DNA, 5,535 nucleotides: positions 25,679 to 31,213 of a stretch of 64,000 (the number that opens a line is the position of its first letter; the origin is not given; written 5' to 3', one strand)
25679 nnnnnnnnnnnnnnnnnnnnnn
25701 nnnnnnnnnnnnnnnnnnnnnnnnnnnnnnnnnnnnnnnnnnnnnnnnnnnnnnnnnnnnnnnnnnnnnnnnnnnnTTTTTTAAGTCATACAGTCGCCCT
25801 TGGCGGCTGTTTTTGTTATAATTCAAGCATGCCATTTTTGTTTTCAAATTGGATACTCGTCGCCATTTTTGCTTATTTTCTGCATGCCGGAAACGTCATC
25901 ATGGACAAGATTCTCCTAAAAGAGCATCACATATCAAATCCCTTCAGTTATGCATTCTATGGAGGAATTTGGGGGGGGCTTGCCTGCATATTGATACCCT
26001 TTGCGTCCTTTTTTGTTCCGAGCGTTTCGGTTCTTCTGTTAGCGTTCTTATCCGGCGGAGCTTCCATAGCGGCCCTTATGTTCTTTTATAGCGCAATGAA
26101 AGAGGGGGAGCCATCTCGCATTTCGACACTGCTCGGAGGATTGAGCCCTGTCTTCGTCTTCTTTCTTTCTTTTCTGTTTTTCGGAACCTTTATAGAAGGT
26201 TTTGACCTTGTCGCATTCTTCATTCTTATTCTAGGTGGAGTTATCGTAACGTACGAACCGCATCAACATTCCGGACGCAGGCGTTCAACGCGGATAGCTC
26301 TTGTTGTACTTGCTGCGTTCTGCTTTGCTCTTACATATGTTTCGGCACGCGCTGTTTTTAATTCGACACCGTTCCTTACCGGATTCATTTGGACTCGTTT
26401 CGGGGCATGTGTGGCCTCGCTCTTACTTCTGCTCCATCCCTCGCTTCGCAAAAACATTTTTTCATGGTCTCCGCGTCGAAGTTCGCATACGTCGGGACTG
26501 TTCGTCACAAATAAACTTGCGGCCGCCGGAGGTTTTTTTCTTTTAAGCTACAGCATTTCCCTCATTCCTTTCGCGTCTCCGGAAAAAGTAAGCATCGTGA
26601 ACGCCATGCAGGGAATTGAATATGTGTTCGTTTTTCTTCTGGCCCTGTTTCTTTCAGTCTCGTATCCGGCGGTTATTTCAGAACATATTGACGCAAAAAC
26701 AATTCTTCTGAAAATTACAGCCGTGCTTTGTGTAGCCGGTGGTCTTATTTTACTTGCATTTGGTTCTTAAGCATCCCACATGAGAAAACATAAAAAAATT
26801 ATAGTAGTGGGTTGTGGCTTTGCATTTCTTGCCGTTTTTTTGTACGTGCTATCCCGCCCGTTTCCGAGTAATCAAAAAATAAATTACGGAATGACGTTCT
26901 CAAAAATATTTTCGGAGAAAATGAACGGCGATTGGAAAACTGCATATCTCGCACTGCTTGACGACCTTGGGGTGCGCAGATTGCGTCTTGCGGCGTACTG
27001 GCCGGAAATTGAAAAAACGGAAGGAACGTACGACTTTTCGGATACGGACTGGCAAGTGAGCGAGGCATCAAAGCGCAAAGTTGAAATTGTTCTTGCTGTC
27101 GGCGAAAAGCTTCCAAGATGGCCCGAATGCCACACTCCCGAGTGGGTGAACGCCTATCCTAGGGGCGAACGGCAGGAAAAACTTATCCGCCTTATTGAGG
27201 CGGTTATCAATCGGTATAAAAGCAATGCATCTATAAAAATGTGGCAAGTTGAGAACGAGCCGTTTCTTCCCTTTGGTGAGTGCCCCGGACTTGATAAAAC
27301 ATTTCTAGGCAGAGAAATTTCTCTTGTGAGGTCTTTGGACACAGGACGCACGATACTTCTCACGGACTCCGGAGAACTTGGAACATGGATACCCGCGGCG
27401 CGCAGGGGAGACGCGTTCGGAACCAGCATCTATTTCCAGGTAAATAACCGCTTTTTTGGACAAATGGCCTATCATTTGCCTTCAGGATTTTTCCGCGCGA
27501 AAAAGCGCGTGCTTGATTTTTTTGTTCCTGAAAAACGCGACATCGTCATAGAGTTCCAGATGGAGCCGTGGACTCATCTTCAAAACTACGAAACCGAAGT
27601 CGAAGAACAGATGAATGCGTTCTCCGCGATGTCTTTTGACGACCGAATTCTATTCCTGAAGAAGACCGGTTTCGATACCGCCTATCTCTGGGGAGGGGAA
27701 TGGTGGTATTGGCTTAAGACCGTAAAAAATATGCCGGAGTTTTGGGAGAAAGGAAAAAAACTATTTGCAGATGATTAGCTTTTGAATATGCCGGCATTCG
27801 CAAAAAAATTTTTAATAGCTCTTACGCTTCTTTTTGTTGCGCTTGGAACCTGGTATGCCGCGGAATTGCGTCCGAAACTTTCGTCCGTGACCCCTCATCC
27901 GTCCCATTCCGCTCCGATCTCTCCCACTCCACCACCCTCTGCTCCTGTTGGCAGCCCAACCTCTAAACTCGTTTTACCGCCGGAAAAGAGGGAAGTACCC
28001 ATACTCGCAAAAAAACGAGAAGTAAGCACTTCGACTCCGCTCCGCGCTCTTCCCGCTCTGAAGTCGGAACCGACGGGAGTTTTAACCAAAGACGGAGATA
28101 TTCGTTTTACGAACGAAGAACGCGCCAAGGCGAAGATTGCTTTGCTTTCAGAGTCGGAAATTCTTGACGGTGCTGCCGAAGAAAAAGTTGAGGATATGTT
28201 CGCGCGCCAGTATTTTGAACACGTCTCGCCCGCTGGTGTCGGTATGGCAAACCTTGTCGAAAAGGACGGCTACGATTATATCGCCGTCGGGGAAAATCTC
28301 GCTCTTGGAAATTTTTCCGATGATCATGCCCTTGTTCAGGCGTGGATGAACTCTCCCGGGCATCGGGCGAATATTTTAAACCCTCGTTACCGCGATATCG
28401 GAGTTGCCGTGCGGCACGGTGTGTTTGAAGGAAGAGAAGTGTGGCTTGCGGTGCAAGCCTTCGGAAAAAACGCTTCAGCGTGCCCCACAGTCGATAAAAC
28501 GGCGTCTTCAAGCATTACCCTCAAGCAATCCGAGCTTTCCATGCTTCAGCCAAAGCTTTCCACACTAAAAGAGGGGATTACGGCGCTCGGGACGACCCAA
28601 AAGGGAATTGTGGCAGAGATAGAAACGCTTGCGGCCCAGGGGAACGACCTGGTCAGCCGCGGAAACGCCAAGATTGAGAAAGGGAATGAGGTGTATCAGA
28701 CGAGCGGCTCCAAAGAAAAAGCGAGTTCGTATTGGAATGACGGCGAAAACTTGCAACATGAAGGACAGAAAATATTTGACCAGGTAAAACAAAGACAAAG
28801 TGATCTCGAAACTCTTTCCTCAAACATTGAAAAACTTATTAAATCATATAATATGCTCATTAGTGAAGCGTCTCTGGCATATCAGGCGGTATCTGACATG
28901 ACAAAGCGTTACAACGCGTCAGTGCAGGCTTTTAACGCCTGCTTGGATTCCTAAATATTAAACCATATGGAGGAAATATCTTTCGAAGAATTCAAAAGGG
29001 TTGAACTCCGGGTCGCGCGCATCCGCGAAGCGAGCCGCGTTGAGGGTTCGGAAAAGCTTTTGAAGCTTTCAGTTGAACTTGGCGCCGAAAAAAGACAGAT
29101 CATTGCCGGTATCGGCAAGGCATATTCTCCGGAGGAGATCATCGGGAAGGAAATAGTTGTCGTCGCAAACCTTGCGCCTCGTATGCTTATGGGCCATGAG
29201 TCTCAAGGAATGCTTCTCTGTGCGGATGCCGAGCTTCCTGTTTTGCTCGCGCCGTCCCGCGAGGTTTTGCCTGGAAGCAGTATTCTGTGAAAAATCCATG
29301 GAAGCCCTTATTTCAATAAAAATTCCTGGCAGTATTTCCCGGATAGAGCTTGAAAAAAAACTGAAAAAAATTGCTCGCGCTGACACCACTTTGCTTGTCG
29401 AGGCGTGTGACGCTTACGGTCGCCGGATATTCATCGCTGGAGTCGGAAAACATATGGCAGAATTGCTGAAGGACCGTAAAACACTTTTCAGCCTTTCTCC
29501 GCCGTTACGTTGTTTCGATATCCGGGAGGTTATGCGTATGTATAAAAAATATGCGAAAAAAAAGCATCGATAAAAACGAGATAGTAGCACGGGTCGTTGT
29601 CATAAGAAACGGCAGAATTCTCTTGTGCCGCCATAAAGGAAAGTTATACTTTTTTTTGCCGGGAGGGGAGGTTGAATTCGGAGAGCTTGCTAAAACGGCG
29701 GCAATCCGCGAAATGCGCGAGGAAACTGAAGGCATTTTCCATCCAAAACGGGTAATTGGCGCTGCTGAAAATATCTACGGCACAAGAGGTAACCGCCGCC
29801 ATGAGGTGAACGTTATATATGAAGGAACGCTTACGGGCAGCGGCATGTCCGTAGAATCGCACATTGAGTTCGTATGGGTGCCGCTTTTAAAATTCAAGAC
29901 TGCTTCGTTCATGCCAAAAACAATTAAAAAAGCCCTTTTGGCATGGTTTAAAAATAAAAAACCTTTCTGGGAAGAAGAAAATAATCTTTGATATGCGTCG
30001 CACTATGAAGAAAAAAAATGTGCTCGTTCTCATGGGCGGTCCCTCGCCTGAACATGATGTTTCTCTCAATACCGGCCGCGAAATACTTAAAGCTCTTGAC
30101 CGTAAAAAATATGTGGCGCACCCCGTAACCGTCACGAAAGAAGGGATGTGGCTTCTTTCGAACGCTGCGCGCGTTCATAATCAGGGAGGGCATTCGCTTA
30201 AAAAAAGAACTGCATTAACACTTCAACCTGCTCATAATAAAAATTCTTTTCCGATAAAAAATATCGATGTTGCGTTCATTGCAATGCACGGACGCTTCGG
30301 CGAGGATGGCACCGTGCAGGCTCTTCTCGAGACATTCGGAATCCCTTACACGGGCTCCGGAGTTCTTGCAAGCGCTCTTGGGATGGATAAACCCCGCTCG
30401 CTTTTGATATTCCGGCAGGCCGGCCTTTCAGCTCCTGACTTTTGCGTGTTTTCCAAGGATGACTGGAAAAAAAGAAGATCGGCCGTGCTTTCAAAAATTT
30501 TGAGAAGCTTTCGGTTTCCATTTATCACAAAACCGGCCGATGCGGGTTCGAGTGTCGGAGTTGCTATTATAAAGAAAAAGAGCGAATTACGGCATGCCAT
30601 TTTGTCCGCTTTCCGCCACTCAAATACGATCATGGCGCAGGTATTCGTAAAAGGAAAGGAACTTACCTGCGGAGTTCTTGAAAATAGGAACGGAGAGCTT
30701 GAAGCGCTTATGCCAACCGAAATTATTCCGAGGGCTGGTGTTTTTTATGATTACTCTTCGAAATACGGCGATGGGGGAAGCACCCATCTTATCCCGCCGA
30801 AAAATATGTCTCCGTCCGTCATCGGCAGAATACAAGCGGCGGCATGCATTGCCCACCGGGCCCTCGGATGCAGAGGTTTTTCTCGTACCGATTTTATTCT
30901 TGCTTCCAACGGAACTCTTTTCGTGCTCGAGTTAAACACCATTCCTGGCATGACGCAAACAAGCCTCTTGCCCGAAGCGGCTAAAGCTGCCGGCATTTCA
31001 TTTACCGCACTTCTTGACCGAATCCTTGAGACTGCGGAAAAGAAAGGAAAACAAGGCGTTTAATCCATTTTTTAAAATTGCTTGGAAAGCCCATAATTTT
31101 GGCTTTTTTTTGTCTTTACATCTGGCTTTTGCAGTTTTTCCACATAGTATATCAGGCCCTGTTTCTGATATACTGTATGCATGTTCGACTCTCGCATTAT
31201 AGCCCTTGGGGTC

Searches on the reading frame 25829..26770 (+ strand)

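Call 32: search_protein_families(library=pfam, proteins=[window:25829-26770:+], max_evalue=0.001)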
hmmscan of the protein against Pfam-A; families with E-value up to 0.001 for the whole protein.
window:25829-26770:+ (313 aa): 1 family
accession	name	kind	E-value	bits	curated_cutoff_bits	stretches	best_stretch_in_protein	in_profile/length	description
PF00892.27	EamA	-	5.8e-09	36.8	28.2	1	8-141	3-134/135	EamA-like transporter family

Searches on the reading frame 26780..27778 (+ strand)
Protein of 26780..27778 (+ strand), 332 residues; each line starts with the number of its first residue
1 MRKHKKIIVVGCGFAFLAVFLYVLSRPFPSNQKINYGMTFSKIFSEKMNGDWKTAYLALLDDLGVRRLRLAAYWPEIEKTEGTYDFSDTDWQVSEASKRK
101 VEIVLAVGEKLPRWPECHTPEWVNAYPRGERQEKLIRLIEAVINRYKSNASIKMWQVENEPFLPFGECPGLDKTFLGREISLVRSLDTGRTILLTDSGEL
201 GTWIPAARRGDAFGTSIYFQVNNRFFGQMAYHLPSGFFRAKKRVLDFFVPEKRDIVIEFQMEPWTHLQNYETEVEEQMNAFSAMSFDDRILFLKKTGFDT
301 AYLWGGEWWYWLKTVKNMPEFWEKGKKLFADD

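Call 32: search_protein_families(library=pfam, proteins=[window:26780-27778:+], max_evalue=0.001)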
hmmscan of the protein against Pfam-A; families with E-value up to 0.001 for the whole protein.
window:26780-27778:+ (332 aa): 2 families
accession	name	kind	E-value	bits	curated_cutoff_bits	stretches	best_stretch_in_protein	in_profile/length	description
PF02449.21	Glyco_hydro_42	-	5.9e-07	29.6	21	1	58-161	17-138/376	Beta-galactosidase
PF00331.26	Glyco_hydro_10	-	7.4e-05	22.6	22.1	1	74-163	47-131/311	Glycosyl hydrolase family 10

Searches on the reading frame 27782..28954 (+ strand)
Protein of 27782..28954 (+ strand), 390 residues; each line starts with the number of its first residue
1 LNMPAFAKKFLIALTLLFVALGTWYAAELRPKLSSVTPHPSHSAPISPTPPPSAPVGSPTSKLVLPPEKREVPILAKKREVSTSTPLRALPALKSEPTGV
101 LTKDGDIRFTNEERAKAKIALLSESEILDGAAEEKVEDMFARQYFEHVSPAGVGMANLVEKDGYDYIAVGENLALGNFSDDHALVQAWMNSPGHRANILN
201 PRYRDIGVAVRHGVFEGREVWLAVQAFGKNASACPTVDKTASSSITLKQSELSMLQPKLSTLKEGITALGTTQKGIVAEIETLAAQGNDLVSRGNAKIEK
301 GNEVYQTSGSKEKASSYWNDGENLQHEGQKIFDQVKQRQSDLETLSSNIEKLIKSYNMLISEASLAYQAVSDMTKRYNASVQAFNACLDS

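Call 32: search_protein_families(library=pfam, proteins=[window:27782-28954:+], max_evalue=0.001)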
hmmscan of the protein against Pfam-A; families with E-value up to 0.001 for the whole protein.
window:27782-28954:+ (390 aa): 1 family
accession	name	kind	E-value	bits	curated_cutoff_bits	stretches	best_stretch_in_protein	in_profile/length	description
PF00188.32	CAP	-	4.9e-14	53.6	21.1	1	108-210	2-102/117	Cysteine-rich secretory protein family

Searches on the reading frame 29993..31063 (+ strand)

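Call 32: search_protein_families(library=pfam, proteins=[window:29993-31063:+], max_evalue=0.001)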
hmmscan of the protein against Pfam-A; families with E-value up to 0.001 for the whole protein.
window:29993-31063:+ (356 aa): 7 families
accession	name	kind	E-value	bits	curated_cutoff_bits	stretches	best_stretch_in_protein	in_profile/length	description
PF07478.18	Dala_Dala_lig_C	-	5.1e-56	189.9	24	1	139-346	1-204/204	D-ala D-ala ligase C-terminus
PF01820.27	Dala_Dala_lig_N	-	8.1e-31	107.5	34.6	1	9-122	1-121/121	D-ala D-ala ligase N-terminus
PF02786.22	CPSase_L_D2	-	2e-05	24.7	19.8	1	168-316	32-178/211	Carbamoyl-phosphate synthase L chain, ATP binding domain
PF02222.28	ATP-grasp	-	0.00018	21.7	27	0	140-251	3-109/179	ATP-grasp domain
PF02655.19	ATP-grasp_3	-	0.00029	21.4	23.2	1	172-315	29-154/160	ATP-grasp domain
PF14397.11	ATPgrasp_ST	-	0.00049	19.8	31.4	0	285-323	223-261/278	Sugar-transfer associated ATP-grasp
PF08443.16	RimK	-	0.00084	19.4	21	0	132-223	3-86/188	RimK-like ATP-grasp domain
